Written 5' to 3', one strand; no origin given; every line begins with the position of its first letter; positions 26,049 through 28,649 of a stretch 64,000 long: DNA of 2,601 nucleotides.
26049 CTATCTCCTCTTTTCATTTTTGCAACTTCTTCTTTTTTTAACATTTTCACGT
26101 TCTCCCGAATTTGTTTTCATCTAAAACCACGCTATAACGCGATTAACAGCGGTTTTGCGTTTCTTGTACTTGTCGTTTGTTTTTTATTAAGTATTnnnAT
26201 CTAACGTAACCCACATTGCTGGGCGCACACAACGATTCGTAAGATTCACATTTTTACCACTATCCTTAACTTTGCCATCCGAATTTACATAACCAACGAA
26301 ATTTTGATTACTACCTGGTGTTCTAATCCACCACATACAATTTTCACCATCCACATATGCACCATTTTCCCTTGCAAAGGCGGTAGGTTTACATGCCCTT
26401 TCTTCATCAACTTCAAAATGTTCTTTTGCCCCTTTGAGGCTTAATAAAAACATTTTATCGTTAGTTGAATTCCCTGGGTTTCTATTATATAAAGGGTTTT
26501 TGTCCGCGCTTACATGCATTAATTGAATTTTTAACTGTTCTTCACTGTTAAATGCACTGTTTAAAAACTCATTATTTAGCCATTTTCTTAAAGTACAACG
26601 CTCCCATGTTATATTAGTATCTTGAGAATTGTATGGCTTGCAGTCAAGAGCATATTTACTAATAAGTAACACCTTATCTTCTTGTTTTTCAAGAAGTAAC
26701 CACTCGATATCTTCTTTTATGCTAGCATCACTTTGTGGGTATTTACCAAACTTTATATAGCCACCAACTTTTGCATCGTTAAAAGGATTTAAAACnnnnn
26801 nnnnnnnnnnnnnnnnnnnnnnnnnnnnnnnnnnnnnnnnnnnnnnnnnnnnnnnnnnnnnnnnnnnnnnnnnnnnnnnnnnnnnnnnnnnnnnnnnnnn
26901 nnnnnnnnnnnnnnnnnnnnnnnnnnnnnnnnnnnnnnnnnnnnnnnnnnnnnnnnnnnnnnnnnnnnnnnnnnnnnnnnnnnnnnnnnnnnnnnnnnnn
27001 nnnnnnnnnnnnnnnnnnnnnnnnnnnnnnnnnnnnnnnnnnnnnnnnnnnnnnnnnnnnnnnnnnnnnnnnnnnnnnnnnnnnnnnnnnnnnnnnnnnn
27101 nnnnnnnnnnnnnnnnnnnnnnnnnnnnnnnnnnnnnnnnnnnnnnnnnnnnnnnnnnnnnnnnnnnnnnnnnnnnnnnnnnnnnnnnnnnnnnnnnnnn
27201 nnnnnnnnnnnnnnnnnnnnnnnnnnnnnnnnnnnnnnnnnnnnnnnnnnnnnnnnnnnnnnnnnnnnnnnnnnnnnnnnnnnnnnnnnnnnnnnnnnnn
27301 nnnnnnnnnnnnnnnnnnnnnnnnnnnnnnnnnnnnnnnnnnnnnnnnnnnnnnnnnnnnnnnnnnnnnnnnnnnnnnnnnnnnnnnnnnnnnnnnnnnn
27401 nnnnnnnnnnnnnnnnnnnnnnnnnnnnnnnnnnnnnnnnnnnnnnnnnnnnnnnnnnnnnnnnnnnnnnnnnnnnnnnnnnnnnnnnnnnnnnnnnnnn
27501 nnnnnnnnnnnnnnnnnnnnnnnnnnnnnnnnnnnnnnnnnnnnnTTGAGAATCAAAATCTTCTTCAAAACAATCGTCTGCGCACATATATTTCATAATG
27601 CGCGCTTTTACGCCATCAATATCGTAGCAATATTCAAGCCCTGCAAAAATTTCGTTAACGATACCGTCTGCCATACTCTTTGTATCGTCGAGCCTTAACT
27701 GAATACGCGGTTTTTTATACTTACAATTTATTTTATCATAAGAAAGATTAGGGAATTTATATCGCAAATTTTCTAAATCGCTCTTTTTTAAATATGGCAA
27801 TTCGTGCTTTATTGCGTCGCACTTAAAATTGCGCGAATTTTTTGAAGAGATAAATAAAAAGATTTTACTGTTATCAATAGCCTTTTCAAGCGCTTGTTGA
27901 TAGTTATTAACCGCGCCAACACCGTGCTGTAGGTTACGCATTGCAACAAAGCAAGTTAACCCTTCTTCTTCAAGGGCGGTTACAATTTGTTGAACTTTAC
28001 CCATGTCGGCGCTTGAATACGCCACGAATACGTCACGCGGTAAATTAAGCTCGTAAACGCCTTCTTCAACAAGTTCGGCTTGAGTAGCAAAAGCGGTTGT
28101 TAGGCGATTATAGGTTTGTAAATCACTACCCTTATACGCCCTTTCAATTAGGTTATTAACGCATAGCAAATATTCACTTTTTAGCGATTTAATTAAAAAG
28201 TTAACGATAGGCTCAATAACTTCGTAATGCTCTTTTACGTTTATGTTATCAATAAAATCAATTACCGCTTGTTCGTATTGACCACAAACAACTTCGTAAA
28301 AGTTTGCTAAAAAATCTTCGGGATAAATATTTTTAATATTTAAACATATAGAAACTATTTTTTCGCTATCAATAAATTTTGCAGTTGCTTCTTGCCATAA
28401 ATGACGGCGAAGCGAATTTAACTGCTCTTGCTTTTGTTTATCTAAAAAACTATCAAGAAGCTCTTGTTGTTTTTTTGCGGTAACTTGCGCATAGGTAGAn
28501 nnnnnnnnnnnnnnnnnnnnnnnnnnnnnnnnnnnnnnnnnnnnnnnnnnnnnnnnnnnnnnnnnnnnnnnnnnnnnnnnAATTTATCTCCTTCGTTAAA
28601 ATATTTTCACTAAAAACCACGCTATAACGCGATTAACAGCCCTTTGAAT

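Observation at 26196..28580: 794-aa zinc-ribbon / TIR-like / 3x DUF6273 protein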

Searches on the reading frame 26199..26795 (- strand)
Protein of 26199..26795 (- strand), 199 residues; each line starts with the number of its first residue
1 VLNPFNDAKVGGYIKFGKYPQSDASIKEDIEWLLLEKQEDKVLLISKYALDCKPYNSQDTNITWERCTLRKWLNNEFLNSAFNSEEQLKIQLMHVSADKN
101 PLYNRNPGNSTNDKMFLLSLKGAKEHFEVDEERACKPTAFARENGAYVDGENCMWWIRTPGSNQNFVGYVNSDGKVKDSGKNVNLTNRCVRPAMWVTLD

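Call 32: predict_structure(alignment_id=A3)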
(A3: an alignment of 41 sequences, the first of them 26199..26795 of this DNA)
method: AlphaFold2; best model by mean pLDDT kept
length: 199 residues; sequences in the alignment: 41
mean_pLDDT: 96.9   pTM: 0.92
mean pLDDT of the five models: 96.9, 96.7, 96.7, 96.3, 95.7
residues with pLDDT >= 90: 189; 70-90: 8; 50-70: 2; < 50: 0
segments of 3 or more residues with pLDDT < 50: none
pLDDT, mean of each block of 10 residues (from residue 1): 78 97 97 97 98 98 99 99 98 98 98 99 98 98 98 99 99 98 98 95
secondary structure, 60 per line:
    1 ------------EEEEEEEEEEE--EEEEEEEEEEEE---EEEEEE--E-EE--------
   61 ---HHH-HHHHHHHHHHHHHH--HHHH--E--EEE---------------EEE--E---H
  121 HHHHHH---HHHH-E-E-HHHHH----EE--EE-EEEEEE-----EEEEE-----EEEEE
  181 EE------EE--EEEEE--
elements in order: E13-23 E26-37 E41-46 H68-81 H84-87 E93-95 E111-113 H120-126 H130-133 H139-143 E155-160 E166-170 E176-182 E193-197

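Call 79: search_dna_similar(query=window:26199-26795:-, collection=phages, mode=protein, max_evalue=0.001, max_rows=12)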
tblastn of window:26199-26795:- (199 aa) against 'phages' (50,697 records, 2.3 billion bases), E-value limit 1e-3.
Records with a match: 2; places in all: 2; records where one place covers at least 80% of the query: 1.
Best place of each record, by identity: <60% 2.
By first word of the organism name: Bacteriophage 2.
By host as written in the record: - 2.
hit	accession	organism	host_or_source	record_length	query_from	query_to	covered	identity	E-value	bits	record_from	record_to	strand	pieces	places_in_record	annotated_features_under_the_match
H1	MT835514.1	Bacteriophage sp.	human fecal samples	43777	3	197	98%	29.1%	1e-18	89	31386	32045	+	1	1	record has no annotation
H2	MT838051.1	Bacteriophage sp.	human fecal samples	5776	7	156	75%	31.5%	2e-16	82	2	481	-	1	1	record has no annotation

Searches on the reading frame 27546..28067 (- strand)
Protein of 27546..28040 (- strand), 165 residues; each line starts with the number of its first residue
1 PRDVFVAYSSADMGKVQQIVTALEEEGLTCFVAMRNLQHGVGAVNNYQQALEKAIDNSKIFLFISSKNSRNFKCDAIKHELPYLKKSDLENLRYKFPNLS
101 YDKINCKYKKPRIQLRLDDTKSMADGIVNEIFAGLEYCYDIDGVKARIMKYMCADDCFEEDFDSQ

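Call 28: search_solved_structures(query=window:27546-28040:-, max_evalue=10, show_alignments=5)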
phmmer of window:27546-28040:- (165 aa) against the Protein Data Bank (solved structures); distinct sequences matched with E-value up to 10: 3.
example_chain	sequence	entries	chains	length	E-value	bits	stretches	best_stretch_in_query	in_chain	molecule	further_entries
5dof_A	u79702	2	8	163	0.12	15.5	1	28-81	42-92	Telomerase-associated protein 19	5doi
7uy5_K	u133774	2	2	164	0.12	15.5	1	28-81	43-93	Telomerase-associated protein of 19 kDa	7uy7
5dfm_A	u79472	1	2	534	0.73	12.9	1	28-81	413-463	Maltose-binding periplasmic protein,Telomerase-associated protein 19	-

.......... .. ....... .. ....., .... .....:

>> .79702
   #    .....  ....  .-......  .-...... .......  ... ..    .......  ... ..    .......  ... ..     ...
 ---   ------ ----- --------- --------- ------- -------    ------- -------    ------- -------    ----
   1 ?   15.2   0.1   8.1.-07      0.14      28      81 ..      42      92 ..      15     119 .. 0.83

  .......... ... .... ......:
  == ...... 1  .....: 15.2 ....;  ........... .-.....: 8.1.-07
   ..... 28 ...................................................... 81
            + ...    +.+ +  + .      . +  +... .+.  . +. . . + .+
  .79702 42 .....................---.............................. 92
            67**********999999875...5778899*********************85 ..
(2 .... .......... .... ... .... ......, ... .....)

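Call 35: search_solved_structures(query=A4, max_evalue=10, show_alignments=5)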
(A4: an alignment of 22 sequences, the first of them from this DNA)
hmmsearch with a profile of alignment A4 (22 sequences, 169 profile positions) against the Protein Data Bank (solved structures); distinct sequences matched with E-value up to 10: 35.
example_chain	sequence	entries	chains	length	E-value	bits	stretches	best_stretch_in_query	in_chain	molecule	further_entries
4w8h_A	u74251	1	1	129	0.00099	22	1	11-85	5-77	Toll-receptor-related 2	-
4w8g_A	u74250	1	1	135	0.001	22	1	11-85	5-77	Toll-receptor-related 2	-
4eo7_A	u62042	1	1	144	0.0085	19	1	12-86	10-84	Myeloid differentiation primary response protein MyD88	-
4dom_A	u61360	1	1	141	0.0092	18.9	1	12-86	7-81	Myeloid differentiation primary response protein MyD88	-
8w8m_D2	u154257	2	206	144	0.0095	18.8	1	12-86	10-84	Myeloid differentiation primary response protein MyD88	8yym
2z5v_A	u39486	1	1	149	0.01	18.7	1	12-86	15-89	Myeloid differentiation primary response protein MyD88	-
7beq_A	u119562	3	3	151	0.011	18.6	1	12-86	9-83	Myeloid differentiation primary response protein MyD88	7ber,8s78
7l6w_A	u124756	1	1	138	0.011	18.6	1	12-86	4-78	Myeloid differentiation primary response protein MyD88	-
2js7_A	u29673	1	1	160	0.012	18.4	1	12-86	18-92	Myeloid differentiation primary response protein MyD88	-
4lqd_A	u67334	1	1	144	0.019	17.9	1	8-71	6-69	Toll/interleukin-1 receptor domain-containing adapter protein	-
4om7_A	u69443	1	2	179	0.02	17.8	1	13-65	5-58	Toll-like receptor 6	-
3ub2_A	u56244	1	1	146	0.03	17.2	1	10-71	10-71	Toll/interleukin-1 receptor domain-containing adapter protein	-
8jzm_A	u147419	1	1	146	0.03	17.2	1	10-71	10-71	Toll/interleukin-1 receptor domain-containing adapter protein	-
3ub4_A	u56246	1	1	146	0.03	17.2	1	10-71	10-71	Toll/interleukin-1 receptor domain-containing adapter protein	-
2y92_A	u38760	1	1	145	0.03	17.2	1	10-71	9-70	TOLL/INTERLEUKIN-1 RECEPTOR DOMAIN-CONTAINING ADAPTER PROTEIN,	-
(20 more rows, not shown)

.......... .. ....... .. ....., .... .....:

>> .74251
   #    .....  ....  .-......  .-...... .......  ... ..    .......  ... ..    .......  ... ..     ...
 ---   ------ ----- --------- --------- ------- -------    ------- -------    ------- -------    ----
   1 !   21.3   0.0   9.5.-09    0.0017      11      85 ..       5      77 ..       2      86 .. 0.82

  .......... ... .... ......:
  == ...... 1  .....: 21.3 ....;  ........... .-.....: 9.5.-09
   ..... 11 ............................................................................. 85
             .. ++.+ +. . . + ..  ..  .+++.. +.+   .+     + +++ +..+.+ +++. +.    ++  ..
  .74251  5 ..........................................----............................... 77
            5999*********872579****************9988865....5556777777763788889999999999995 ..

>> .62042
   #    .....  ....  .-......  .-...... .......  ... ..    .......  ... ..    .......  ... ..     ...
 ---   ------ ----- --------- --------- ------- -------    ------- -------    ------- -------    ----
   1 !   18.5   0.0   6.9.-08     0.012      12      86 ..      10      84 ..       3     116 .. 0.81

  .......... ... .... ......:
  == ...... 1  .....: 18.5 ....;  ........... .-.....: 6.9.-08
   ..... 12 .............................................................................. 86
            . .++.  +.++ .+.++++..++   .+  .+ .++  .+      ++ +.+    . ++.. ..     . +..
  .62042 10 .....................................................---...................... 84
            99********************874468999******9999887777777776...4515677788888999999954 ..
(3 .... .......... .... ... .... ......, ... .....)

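Call 36: search_protein_families(library=pfam, alignment_id=A4, max_evalue=0.01)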
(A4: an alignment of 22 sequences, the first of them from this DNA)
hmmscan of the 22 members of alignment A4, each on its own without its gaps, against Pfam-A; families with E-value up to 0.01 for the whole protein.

A. member 1, seq(169 aa): 2 families
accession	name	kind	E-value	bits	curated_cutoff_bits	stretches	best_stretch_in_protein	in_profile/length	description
PF13676.11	TIR_2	-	8.7e-10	39.6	28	1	13-81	1-65/122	TIR domain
PF01582.25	TIR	-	0.0034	17.6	21.3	1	25-82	18-71/179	TIR domain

B. families by the number of members that match (of 22 scanned): 4 families
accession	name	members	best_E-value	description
PF13676.11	TIR_2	22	7.8e-11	TIR domain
PF01582.25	TIR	8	0.00011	TIR domain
PF10137.14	CAP12-PCTIR_TIR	4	0.00013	CAP12/Pycsar effector protein, TIR domain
PF09413.15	DUF2007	2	0.005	Putative prokaryotic signal transducing protein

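Call 43: find_related_loci(query=A4, collection=genome_contigs, flank=8000)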
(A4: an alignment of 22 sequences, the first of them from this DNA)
Query A4 (169 aa) in genome_contigs; peptide patterns used: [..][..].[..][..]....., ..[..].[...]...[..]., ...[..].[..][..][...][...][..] (x = any residue, [..] = any of these).
109 stretches matched a pattern; 83 encode a relative of the query (tblastn E <= 1e-3); the best 80 are kept; 74 distinct loci.
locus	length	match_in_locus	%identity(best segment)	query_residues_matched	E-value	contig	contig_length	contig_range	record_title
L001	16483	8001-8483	77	1-161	6e-83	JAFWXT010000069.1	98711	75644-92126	MAG: Clostridia bacterium isolate RGIG6167 Sheep_Rectum-1__c787197, whole genome shotgun sequence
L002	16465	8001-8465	75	3-157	6e-79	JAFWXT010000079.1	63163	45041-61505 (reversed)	MAG: Clostridia bacterium isolate RGIG6167 Sheep_Rectum-1__c832179, whole genome shotgun sequence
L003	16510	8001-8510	69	1-169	2e-78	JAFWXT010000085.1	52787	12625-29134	MAG: Clostridia bacterium isolate RGIG6167 Sheep_Rectum-1__c896505, whole genome shotgun sequence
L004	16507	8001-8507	72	1-168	6e-79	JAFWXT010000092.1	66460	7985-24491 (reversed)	MAG: Clostridia bacterium isolate RGIG6167 Sheep_Rectum-1__c944039, whole genome shotgun sequence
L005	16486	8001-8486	59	1-161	3e-67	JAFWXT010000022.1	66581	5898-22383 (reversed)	MAG: Clostridia bacterium isolate RGIG6167 Sheep_Rectum-1__c251881, whole genome shotgun sequence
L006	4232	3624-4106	57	1-161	4e-57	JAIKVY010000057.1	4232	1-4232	MAG: Clostridia bacterium isolate RUI414 k141_74629_flag=0_multi=6.6634_len=4232, whole genome shotgun sequence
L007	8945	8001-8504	52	1-169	2e-54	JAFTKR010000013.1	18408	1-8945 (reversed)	MAG: Clostridia bacterium isolate RGIG3906 Roe_deer_Cecum-2__c98892, whole genome shotgun sequence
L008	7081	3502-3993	51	3-166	7e-53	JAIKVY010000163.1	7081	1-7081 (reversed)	MAG: Clostridia bacterium isolate RUI414 k141_6389172_flag=0_multi=15.9784_len=7081, whole genome shotgun sequence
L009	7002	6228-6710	53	3-164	5e-53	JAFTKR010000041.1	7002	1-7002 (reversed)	MAG: Clostridia bacterium isolate RGIG3906 Roe_deer_Cecum-2__c399842, whole genome shotgun sequence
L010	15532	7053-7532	52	3-161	4e-52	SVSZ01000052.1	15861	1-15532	MAG: Oscillospiraceae bacterium isolate SIG682 NODE_65013_length_15861_cov_2.015889, whole genome shotgun sequence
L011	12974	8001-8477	52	3-160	2e-51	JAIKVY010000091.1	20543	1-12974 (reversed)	MAG: Clostridia bacterium isolate RUI414 k141_12848424_flag=0_multi=30.4213_len=20543, whole genome shotgun sequence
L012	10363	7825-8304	52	1-161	3e-51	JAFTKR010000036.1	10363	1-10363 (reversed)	MAG: Clostridia bacterium isolate RGIG3906 Roe_deer_Cecum-2__c337940, whole genome shotgun sequence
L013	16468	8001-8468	54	3-157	6e-51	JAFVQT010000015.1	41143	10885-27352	MAG: Clostridia bacterium isolate RGIG5309 Sheep_Colon-2__c149715, whole genome shotgun sequence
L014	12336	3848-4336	51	3-161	2e-50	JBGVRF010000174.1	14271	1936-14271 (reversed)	MAG: Candidatus Scatosoma sp. isolate fecal_MAG_147 fecal_MAG_147_contig_0174, whole genome shotgun sequence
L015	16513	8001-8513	50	2-169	1e-50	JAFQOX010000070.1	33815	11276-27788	MAG: Clostridia bacterium isolate RGIG2017 Goat_Colon-1__c376822, whole genome shotgun sequence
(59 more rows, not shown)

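Call 50: search_protein_families(library=pfam, proteins=[L004:7488-10064:+], max_evalue=0.001)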
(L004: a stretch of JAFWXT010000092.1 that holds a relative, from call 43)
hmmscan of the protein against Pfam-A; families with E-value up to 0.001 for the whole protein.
L004:7488-10064:+ (859 aa): 3 families
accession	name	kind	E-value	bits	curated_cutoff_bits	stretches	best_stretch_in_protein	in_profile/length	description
PF13306.12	LRR_5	-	1e-61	206.9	27.7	3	624-712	7-93/127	BspA type Leucine rich repeat region (6 copies)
PF13676.11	TIR_2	-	5.6e-10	40.2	28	1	184-251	1-64/122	TIR domain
PF13855.12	LRR_8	-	6.4e-08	32.7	27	0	744-784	12-53/61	Leucine rich repeat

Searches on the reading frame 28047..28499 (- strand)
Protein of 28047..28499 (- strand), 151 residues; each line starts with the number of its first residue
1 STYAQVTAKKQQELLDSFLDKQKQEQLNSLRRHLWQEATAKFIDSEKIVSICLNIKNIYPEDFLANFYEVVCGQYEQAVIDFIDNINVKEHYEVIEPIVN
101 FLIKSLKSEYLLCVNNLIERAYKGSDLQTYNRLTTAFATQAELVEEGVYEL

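Call 89: search_solved_structures(query=A5, max_evalue=10, show_alignments=0)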
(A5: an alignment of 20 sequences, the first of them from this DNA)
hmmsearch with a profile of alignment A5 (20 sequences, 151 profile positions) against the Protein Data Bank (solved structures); distinct sequences matched with E-value up to 10: 6.
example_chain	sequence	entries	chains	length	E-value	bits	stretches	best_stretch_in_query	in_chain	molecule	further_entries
3hjl_A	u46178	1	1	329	0.023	17.9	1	14-89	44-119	Flagellar motor switch protein fliG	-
8f5h_A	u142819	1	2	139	0.07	16.3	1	11-108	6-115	S2hlx_EX_19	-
7fse_A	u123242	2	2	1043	0.82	12.8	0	72-145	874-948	Reverse gyrase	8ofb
4ddt_A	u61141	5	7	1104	0.93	12.7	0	72-145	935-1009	Reverse gyrase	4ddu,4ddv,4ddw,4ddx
7fsf_A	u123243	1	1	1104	0.93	12.7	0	72-145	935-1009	Reverse gyrase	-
4fqn_A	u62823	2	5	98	1.1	12.5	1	10-62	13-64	Malcavernin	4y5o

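Call 90: search_protein_families(library=pfam, alignment_id=A5, max_evalue=1)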
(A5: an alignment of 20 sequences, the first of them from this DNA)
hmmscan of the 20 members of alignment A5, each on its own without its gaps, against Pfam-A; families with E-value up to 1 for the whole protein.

A. member 1, seq(151 aa): 2 families
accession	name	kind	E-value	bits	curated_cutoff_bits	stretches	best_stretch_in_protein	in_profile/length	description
PF13974.11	YebO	-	0.057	14.1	27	1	4-38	20-53/80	YebO-like protein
PF20512.3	PMI_typeI_hel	-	0.11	13.4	23.4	1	20-62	38-79/88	Phosphomannose isomerase type I, helical insertion domain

B. families by the number of members that match (of 20 scanned): 41 families (the first 25 are shown)
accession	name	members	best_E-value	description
PF24408.1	wHTH-Calcineurin_assc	2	0.12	wHTH-Calcineurin_assc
PF22005.2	WWE_1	1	0.00044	Parp14 WWE domain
PF10191.15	COG7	1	0.00052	Golgi complex component 7 (COG7)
PF16809.10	NleF_casp_inhib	1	0.0064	NleF caspase inhibitor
PF08542.16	Rep_fac_C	1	0.0083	Replication factor C C-terminal domain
PF09388.15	SpoOE-like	1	0.0089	Spo0E like sporulation regulatory protein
PF00509.23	Hemagglutinin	1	0.01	Haemagglutinin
PF05435.16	Phi-29_GP3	1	0.011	Phi-29 DNA terminal protein GP3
PF13492.12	GAF_3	1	0.016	GAF domain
PF10075.15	CSN8_PSD8_EIF3K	1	0.017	CSN8/PSMD8/EIF3K family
PF04513.17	Baculo_PEP_C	1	0.019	Baculovirus polyhedron envelope protein, PEP, C terminus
PF25792.1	BREX_BrxC_helical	1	0.02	BREX ATP-binding protein BrxC alpha helical domain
PF17601.7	DUF5497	1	0.024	Family of unknown function (DUF5497)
PF07261.16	DnaB_2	1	0.025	Replication initiation and membrane attachment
PF00306.32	ATP-synt_ab_C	1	0.026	ATP synthase alpha/beta chain, C terminal domain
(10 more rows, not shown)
